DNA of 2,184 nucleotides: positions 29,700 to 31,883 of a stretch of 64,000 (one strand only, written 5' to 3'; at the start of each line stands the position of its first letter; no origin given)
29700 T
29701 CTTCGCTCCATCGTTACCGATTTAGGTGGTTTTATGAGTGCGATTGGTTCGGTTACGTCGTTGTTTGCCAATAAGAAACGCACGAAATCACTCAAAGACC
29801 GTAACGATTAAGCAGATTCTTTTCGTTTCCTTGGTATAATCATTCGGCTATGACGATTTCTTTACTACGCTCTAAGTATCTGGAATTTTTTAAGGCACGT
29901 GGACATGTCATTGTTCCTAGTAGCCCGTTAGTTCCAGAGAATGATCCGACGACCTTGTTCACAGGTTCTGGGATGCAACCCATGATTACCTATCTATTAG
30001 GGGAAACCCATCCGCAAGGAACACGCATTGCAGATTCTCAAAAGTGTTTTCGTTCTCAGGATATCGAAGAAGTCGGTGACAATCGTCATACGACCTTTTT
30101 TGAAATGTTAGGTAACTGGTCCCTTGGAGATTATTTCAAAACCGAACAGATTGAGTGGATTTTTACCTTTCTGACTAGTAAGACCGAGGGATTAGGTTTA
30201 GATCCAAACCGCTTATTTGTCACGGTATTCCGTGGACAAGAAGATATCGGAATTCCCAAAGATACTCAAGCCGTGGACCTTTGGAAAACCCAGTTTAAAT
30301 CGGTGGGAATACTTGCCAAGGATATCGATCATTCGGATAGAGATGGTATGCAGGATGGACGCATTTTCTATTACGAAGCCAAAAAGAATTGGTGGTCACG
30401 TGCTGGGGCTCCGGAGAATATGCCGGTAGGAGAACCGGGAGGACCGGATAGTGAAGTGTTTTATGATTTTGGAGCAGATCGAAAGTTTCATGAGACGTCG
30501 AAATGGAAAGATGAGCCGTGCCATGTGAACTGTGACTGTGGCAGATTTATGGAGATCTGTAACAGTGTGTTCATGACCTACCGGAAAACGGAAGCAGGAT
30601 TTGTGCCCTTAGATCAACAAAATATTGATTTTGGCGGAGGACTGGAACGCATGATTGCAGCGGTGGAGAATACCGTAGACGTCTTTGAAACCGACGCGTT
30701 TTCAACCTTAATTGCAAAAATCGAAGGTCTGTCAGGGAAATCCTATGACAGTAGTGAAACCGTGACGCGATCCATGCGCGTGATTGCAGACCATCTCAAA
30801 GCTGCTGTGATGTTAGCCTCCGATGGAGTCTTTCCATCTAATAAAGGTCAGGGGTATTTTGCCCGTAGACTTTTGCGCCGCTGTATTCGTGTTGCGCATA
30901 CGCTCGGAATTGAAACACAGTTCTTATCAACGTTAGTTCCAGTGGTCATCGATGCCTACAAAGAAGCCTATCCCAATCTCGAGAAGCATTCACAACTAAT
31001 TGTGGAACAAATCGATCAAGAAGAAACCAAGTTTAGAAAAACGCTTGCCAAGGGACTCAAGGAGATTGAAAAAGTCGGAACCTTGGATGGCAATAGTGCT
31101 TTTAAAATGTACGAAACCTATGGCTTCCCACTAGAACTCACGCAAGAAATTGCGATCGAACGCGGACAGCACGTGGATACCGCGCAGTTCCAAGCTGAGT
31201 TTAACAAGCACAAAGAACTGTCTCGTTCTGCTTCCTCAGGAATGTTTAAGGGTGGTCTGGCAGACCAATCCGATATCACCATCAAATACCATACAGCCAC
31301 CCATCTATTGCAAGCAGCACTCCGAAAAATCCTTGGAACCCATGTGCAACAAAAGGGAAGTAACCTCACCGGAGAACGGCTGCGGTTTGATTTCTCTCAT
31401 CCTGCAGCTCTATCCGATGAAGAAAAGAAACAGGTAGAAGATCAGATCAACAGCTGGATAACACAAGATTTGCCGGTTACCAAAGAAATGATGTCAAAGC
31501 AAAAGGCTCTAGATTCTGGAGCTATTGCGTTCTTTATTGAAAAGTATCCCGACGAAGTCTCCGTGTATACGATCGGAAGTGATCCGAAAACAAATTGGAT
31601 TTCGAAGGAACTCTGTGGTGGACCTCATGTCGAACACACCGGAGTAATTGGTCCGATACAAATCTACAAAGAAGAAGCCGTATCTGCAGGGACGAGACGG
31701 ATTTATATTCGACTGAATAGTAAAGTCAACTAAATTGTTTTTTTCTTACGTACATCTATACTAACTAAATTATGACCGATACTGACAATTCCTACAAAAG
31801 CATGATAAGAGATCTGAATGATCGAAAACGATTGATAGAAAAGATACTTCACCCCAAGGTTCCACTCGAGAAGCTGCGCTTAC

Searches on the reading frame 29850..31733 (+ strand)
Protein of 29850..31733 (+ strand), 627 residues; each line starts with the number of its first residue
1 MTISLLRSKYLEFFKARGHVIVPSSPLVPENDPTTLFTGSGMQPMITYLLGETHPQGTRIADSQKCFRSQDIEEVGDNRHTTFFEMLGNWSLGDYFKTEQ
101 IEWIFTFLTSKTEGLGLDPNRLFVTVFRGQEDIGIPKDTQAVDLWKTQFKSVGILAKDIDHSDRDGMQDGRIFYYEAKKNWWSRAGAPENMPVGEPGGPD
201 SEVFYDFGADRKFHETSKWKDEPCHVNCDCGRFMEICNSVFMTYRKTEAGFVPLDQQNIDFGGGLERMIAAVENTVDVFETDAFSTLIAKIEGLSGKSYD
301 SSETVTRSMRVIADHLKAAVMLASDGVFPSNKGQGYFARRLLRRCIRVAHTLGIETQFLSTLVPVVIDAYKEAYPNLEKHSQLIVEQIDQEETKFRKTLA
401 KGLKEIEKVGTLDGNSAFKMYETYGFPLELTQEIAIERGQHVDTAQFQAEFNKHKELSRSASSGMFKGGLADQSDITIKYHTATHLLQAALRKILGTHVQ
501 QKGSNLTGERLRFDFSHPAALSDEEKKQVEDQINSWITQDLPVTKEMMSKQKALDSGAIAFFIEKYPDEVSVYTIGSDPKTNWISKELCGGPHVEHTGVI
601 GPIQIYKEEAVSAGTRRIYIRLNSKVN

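Call 13: search_protein_families(library=pfam, proteins=[window:29850-31733:+], max_evalue=0.001)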
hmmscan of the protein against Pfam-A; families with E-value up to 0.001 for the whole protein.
window:29850-31733:+ (627 aa): 2 families
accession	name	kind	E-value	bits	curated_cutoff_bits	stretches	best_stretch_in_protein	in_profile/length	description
PF01411.24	tRNA-synt_2c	-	7.2e-122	408.1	30.3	1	6-466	2-436/552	tRNA synthetases class II (A)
PF07973.19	tRNA_SAD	-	5.1e-15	55.6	24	1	570-619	1-44/44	Threonyl and Alanyl tRNA synthetase second additional domain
